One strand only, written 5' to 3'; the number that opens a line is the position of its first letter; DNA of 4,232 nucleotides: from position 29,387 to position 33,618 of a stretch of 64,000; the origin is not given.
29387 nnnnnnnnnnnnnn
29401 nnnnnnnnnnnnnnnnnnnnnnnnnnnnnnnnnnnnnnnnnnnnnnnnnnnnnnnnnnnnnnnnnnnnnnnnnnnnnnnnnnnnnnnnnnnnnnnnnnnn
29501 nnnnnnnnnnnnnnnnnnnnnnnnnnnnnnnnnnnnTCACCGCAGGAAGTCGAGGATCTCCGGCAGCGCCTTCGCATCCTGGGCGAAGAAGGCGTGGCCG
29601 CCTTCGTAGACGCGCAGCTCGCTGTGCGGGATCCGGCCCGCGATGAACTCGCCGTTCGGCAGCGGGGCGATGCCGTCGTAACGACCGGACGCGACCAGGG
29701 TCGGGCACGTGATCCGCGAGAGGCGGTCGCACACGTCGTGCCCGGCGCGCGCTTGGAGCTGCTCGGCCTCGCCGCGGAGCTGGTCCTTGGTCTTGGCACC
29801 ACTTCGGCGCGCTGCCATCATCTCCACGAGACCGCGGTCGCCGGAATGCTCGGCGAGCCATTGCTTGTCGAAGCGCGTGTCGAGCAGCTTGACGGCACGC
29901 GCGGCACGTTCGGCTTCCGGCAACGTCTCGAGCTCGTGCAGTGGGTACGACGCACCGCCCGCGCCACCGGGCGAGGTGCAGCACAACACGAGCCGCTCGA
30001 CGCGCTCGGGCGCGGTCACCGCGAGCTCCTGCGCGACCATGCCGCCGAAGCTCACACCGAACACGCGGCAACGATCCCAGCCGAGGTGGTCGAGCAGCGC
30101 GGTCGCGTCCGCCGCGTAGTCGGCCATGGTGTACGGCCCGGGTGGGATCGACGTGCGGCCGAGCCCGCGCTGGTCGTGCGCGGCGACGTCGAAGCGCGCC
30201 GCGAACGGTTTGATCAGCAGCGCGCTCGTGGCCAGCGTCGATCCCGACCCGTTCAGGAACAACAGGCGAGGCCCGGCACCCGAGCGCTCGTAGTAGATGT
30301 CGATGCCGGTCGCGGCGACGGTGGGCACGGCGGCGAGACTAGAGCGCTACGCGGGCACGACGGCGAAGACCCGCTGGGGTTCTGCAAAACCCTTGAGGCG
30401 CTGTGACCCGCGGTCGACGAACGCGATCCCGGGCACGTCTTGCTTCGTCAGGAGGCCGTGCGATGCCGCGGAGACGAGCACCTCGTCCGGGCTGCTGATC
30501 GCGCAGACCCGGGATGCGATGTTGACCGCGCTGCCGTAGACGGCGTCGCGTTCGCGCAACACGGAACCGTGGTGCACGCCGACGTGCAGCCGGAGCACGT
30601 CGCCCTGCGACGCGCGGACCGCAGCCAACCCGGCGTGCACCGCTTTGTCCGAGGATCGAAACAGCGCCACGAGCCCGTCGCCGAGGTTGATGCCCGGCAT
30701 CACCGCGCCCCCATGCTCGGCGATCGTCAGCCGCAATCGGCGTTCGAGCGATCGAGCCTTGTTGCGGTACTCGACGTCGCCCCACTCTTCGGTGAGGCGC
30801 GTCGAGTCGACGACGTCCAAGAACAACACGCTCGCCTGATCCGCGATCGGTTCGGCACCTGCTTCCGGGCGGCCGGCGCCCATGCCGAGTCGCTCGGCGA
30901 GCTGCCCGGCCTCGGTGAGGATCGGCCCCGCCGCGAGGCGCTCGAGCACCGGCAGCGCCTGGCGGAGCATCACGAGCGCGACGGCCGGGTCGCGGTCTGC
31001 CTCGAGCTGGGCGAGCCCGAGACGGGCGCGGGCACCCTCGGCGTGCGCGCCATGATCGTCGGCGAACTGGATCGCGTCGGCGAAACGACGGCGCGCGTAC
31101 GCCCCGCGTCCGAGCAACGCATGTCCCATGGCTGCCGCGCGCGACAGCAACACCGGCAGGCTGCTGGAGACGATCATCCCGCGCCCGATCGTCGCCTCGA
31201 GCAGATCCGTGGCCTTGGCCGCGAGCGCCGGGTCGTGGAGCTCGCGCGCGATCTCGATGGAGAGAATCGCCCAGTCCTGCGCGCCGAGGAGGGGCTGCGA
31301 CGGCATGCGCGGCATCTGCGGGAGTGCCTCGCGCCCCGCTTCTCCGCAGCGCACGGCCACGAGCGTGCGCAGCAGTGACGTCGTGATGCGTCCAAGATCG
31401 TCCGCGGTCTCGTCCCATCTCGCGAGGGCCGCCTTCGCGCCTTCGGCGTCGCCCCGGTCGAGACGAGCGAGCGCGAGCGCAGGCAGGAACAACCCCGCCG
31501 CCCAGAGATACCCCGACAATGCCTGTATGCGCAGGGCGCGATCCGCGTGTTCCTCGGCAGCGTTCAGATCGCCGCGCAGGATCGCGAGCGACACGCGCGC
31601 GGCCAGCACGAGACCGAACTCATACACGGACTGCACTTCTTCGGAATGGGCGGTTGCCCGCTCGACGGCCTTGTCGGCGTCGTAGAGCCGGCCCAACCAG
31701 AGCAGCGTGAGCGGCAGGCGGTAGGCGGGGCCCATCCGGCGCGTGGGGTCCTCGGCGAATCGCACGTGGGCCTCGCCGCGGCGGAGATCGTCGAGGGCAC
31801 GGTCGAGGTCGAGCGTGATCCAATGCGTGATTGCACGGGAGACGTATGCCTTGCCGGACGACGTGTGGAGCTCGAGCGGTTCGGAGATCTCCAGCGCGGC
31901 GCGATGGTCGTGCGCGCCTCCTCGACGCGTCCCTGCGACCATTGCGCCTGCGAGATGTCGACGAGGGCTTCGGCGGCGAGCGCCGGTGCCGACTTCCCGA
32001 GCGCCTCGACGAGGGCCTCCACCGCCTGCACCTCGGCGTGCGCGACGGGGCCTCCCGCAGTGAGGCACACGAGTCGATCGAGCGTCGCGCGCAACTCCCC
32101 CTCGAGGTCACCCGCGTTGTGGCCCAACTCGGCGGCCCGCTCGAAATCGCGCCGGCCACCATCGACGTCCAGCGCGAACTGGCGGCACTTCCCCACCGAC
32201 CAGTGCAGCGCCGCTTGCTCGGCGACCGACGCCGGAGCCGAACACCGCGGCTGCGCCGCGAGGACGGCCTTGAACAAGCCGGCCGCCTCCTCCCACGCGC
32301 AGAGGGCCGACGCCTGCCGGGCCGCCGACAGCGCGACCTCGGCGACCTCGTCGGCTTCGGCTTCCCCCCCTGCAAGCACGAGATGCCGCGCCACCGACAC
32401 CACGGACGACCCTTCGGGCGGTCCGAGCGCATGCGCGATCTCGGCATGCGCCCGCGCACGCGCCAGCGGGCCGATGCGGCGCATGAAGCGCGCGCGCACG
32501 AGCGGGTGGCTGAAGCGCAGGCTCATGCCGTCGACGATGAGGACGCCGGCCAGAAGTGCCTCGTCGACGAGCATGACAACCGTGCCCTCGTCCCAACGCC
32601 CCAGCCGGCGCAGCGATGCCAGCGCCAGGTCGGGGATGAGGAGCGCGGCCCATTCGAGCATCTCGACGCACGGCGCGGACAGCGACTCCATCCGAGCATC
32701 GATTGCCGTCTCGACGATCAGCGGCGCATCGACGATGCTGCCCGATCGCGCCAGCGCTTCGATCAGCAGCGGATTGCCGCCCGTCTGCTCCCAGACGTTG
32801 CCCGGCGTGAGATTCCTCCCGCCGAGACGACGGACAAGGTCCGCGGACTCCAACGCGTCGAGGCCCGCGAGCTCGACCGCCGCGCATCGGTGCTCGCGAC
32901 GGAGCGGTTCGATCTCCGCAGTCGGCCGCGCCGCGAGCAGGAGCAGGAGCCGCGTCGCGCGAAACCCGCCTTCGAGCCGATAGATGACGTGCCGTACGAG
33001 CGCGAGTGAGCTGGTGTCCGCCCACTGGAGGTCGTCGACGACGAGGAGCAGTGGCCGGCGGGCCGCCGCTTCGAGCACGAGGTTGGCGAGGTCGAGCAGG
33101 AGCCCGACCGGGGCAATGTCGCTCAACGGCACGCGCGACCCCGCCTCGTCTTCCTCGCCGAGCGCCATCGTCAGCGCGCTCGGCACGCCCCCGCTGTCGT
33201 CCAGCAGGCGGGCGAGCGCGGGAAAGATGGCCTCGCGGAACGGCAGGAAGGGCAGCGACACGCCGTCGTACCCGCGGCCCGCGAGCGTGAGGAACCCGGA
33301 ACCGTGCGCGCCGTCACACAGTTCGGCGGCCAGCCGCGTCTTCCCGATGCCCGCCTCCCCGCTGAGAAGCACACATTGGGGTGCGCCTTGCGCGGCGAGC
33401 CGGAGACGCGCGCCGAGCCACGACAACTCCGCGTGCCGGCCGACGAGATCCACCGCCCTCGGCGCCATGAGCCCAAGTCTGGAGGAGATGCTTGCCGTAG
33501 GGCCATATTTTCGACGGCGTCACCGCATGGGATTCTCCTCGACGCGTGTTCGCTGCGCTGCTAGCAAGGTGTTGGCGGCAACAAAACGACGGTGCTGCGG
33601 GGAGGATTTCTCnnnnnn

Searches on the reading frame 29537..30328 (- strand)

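Call 5: search_protein_families(library=pfam, proteins=[window:29537-30328:-], max_evalue=0.01)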
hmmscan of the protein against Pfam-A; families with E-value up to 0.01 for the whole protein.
window:29537-30328:- (263 aa): 5 families
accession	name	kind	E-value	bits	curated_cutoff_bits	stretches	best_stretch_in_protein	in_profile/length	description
PF00561.26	Abhydrolase_1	-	7.6e-25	88.4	25.8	1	20-250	1-243/245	alpha/beta hydrolase fold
PF12697.13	Abhydrolase_6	-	1.8e-13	52.1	26.3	1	22-253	1-212/217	Alpha/beta hydrolase family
PF12146.15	Hydrolase_4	-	3.5e-13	49.8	27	1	24-244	9-230/239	Serine aminopeptidase, S33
PF00975.26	Thioesterase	-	0.0049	17.6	26.4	0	49-105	33-86/226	Thioesterase domain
PF03096.20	Ndr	-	0.0081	15.4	23.3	1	67-134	81-148/283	Ndr family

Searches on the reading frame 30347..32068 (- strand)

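Call 5: search_protein_families(library=pfam, proteins=[window:30347-32068:-], max_evalue=0.01)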
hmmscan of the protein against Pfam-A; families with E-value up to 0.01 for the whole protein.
window:30347-32068:- (573 aa): 2 families
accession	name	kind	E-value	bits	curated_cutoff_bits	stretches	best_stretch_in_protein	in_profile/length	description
PF00211.25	Guanylate_cyc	-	1.6e-09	38.1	21.9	1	410-562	7-173/183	Adenylate and Guanylate cyclase catalytic domain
PF17874.7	TPR_MalT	-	1.9e-06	27.9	45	1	56-223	25-192/336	MalT-like TPR region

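Call 6: search_protein_families(library=ncbifam, proteins=[window:30347-32068:-], max_evalue=0.01)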
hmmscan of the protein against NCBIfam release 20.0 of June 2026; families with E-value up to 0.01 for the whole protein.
window:30347-32068:- (573 aa): 1 family
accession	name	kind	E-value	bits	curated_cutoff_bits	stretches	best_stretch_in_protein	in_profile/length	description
NF058673.1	LipAdnlyCyLipJMY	equivalog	5.1e-18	65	800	1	411-569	295-448/449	bifunctional lipase/adenylate cyclase LipJ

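Call 14: search_protein_families(library=padloc, proteins=[window:30347-32068:-], max_evalue=0.01)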
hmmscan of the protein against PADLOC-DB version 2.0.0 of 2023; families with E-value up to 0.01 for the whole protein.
window:30347-32068:- (573 aa): 2 families
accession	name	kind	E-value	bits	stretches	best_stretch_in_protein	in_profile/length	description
PDLC02369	PycC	-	0.0011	16.5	0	463-540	96-191/248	-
PDLC02367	PycC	-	0.0026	15.2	0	411-484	43-114/226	-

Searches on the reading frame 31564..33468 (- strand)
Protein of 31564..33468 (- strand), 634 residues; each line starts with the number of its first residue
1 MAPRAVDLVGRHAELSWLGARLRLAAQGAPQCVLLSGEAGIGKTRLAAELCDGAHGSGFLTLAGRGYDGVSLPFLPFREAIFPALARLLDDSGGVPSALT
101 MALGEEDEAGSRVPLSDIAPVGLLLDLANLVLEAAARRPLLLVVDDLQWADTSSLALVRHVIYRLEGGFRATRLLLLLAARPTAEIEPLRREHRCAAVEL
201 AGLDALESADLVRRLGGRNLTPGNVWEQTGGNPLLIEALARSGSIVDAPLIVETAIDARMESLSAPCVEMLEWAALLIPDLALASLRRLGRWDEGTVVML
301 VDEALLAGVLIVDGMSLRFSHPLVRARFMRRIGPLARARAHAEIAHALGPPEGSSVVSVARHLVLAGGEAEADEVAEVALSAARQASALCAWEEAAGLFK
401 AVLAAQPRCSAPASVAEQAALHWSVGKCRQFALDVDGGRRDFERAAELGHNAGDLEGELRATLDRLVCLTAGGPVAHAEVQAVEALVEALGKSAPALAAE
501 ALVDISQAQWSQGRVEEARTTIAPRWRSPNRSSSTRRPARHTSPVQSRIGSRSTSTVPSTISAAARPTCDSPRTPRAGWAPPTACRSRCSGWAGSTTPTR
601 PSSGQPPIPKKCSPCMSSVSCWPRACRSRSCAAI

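Call 5: search_protein_families(library=pfam, proteins=[window:31564-33468:-], max_evalue=0.01)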
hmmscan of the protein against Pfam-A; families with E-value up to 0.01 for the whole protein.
window:31564-33468:- (634 aa): 4 families
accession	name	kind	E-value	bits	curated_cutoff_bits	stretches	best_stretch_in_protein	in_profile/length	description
PF13191.12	AAA_16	-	1e-22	81.9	32.6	1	8-166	2-160/167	AAA ATPase domain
PF05729.18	NACHT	-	0.00038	20.8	26.7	0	32-54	2-24/167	NACHT domain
PF13401.12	AAA_22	-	0.00052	20.8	27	1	30-160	5-106/130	AAA domain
PF20720.3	nSTAND3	-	0.009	16.2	27.2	0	31-57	18-44/155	Novel STAND NTPase 3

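Call 6: search_protein_families(library=ncbifam, proteins=[window:31564-33468:-], max_evalue=0.01)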
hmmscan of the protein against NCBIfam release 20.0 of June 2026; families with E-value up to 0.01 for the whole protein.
window:31564-33468:- (634 aa): 1 family
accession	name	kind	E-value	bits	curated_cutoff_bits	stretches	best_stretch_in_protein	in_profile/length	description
TIGR03903.1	TOMM_kin_cyc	equivalog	3.6e-17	61.6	705.75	2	122-428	617-943/1267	TOMM system kinase/cyclase fusion protein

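Call 14: search_protein_families(library=padloc, proteins=[window:31564-33468:-], max_evalue=0.01)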
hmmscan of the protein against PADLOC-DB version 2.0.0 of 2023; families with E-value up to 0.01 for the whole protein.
window:31564-33468:- (634 aa): 1 family
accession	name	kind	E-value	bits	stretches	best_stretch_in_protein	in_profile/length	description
PDLC05079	PDC-S73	-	0.0068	13.2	1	31-51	192-212/752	-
